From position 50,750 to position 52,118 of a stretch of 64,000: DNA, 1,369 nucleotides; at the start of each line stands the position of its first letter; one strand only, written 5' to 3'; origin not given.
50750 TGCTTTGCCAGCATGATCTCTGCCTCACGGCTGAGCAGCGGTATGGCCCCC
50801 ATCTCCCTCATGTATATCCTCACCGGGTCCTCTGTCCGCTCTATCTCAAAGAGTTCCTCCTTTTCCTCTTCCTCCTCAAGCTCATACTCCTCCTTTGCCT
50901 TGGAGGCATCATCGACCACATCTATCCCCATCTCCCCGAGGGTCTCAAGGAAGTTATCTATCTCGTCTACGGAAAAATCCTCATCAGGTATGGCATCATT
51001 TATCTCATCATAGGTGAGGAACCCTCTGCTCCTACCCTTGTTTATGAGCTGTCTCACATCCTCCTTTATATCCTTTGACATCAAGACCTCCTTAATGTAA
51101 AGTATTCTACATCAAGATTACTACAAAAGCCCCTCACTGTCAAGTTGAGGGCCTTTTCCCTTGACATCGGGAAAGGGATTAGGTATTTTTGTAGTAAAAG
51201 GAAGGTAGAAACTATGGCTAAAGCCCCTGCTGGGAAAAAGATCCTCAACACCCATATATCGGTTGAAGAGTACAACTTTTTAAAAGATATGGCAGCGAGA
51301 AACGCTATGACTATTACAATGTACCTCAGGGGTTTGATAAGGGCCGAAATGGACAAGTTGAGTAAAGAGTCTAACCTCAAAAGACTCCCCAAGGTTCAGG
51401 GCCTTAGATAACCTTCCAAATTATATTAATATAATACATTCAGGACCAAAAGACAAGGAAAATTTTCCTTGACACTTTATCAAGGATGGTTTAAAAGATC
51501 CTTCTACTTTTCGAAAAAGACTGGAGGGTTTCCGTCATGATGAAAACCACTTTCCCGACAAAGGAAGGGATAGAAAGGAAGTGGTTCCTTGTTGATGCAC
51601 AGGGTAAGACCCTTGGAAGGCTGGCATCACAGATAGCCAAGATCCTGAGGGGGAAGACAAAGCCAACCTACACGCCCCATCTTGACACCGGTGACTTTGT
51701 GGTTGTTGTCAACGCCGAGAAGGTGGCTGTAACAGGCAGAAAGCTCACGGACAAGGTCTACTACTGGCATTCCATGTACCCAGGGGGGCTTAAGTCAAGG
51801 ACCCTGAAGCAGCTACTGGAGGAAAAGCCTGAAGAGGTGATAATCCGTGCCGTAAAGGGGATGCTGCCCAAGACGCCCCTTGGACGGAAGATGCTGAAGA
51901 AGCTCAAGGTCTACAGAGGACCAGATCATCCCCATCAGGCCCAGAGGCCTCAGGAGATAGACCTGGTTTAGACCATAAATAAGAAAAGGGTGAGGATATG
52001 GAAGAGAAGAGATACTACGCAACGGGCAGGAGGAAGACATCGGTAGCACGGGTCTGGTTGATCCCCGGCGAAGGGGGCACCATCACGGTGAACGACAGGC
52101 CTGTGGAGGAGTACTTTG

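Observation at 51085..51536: Structured AT-rich rpoD/rplM intergenic region containing a ribbon-helix-helix-like small ORF with foreign codon usage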

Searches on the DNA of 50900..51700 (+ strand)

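Call 14: search_rna_families(source=window, start=50900, end=51700, threshold=evalue, max_evalue=10)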
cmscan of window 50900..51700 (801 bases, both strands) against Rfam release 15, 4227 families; matches with E-value up to 10: 2.
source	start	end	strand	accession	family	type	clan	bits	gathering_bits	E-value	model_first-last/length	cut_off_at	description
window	51125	51157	-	RF00506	Thr_leader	Cis-reg; leader;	-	15.7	55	4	82-114/118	no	Threonine operon leader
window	50980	51018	-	RF00089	SNORD31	Gene; snRNA; snoRNA; CD-box;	CL00053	13.9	40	5.9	1-69/69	no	Small nucleolar RNA SNORD31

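Call 101: search_rna_families(source=L034, start=3150, end=3517, threshold=evalue, max_evalue=0.01)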
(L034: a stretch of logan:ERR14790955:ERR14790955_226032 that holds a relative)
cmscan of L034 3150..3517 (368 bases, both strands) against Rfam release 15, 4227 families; matches with E-value up to 0.01: 2.
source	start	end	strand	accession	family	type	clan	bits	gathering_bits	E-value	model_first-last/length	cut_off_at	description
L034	3257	3436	+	RF00013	6S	Gene;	-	62.8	46.4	2.7e-12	1-187/187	no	6S / SsrS RNA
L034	3490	3517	+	RF00177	SSU_rRNA_bacteria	Gene; rRNA;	CL00111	17.4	50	0.0041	1-28/1533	3'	Bacterial small subunit ribosomal RNA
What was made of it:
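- Closest known: 6S RNA. Same: It is encoded directly downstream of the family member in L034 (call 101).
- One lineage pairs the gene with 6S RNA, which also acts on the holoenzyme (call 101).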

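Call 102: search_rna_families(sources=[L006, L009, L010, L011, L012, L013, L014, L015, L016, L017, L018, L027, L028, L029, L031, L034, L019, L020, L023, L025], threshold=gathering)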
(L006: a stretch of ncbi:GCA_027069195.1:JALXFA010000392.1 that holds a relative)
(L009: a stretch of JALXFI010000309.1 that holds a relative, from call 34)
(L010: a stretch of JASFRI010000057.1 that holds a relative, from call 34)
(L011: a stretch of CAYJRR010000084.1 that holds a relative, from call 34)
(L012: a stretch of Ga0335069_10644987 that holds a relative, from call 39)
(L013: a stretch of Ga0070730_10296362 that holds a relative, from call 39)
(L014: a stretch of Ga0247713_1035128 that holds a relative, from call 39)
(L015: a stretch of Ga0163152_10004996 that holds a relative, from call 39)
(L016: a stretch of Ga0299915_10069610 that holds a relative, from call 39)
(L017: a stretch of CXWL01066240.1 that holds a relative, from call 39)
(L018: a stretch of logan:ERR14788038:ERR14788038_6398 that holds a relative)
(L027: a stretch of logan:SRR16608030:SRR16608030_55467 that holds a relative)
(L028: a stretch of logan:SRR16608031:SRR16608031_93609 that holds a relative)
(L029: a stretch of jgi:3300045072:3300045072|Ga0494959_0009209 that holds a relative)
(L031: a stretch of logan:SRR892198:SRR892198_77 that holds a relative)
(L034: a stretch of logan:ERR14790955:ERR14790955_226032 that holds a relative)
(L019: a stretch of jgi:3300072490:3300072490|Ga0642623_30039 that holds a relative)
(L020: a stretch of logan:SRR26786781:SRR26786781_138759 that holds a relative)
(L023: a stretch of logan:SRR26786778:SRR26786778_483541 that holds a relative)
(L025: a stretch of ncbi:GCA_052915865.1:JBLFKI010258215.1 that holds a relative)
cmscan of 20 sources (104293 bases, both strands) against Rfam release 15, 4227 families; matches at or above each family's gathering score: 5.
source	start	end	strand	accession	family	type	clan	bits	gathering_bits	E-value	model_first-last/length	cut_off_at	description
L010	3229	3492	-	RF01854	Bacteria_large_SRP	Gene;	CL00003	155.9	60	7e-25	1-256/256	no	Bacterial large signal recognition particle RNA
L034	3257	3436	+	RF00013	6S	Gene;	-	62.8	46.4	7.8e-10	1-187/187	no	6S / SsrS RNA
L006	9040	9124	+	RF00005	tRNA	Gene; tRNA;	CL00001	58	29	1e-09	1-71/71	no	tRNA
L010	3540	3626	-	RF00005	tRNA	Gene; tRNA;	CL00001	56.3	29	3e-09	1-71/71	no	tRNA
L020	2320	2391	+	RF00005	tRNA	Gene; tRNA;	CL00001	52.5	29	3.3e-08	1-71/71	no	tRNA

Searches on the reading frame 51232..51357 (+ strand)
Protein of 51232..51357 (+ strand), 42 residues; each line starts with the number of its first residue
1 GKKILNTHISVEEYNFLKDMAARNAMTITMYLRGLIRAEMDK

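Call 34: find_related_loci(query=A5, collection=genome_contigs, flank=4000)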
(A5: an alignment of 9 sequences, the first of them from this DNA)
Query A5 (42 aa) in genome_contigs; peptide patterns used: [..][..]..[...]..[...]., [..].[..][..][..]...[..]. (x = any residue, [..] = any of these).
25 stretches matched a pattern; 3 encode a relative of the query (tblastn E <= 1e-3); 3 distinct loci.
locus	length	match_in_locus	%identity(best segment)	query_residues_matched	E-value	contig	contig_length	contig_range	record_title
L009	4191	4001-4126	76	1-42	4e-19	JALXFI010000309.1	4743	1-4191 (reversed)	MAG: bacterium isolate V2_metabat1_scaf2bin.005 V2_NODE_4491_length_4743_cov_2.325823, whole genome shotgun sequence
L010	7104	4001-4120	75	1-40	8e-19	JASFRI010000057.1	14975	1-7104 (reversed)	MAG: Acidobacteriota bacterium isolate D1103M02metaG_Bin_141 D1103M02metaG_FD_scaffold_1011_c1, whole genome shotgun seq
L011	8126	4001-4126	64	1-42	2e-17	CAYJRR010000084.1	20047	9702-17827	MAG TPA_asm: uncultured bacterium isolate ERP125453_co1_442 genome assembly, contig: NODE_2630_length_20047_cov_7.088786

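Call 39: find_related_loci(query=A5, collection=metagenome_contigs, flank=4000)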
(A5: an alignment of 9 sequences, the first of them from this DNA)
Query A5 (42 aa) in metagenome_contigs; peptide patterns used: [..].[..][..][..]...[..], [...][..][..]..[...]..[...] (x = any residue, [..] = any of these).
211 stretches matched a pattern; 6 encode a relative of the query (tblastn E <= 1e-3); 6 distinct loci.
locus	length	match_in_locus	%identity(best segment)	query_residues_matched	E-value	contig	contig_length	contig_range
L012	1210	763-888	64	1-42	2e-18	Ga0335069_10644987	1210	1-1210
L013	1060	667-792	64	1-42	2e-18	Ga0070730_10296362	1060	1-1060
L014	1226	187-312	64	1-42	5e-18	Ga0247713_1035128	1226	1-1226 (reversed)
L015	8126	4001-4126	64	1-42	5e-17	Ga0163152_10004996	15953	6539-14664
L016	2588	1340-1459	65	1-40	3e-15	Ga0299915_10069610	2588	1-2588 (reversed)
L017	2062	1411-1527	56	1-39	5e-12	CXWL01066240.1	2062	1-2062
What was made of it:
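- Tried and rejected: The genome and metagenome pattern scans returned only 3 and 6 loci because the search patterns are strict (calls 34, 39).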

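Call 62: find_related_loci(query=A5, collection=viral_contigs, flank=4000)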
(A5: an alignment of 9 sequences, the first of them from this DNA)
Query A5 (42 aa) in viral_contigs; peptide patterns used: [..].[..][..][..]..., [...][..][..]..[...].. (x = any residue, [..] = any of these).
143 stretches matched a pattern, but none encodes a relative of the query by tblastn (E <= 1e-3).

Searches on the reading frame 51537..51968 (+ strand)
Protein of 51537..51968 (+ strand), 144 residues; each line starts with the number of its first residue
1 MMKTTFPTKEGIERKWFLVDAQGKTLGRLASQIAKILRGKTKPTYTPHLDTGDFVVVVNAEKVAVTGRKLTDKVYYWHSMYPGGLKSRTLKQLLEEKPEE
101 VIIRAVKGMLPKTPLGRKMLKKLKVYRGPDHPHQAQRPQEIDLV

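Call 81: list_cluster_members(proteins=[P0001, P0002, window:51537-51968:+, window:51998-52390:+, P0067, P0075, P0012])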
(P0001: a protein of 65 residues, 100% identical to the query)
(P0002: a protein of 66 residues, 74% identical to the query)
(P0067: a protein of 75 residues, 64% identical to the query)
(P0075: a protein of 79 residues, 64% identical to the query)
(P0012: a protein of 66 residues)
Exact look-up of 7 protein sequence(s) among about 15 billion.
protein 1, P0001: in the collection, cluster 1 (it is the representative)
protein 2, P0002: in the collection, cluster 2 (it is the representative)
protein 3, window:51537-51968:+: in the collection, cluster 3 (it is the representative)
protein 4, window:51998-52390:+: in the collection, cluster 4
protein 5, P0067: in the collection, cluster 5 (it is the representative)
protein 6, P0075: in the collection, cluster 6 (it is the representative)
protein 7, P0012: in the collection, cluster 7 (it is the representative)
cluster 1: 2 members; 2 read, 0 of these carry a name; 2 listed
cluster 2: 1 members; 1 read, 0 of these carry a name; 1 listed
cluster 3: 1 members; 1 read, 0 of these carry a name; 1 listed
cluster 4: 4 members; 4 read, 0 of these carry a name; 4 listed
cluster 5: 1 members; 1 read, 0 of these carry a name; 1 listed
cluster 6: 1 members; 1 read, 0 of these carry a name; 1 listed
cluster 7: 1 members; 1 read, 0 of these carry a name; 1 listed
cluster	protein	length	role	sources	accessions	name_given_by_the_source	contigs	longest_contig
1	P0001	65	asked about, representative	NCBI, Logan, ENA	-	-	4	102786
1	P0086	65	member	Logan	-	-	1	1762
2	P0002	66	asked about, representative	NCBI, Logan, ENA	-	-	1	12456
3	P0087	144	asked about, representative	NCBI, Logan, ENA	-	-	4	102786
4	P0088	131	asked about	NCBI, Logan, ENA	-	-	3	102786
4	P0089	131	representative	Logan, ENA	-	-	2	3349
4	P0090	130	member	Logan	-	-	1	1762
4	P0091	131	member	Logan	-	-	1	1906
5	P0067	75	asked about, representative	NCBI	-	-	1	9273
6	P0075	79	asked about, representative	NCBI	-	-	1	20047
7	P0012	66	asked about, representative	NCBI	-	-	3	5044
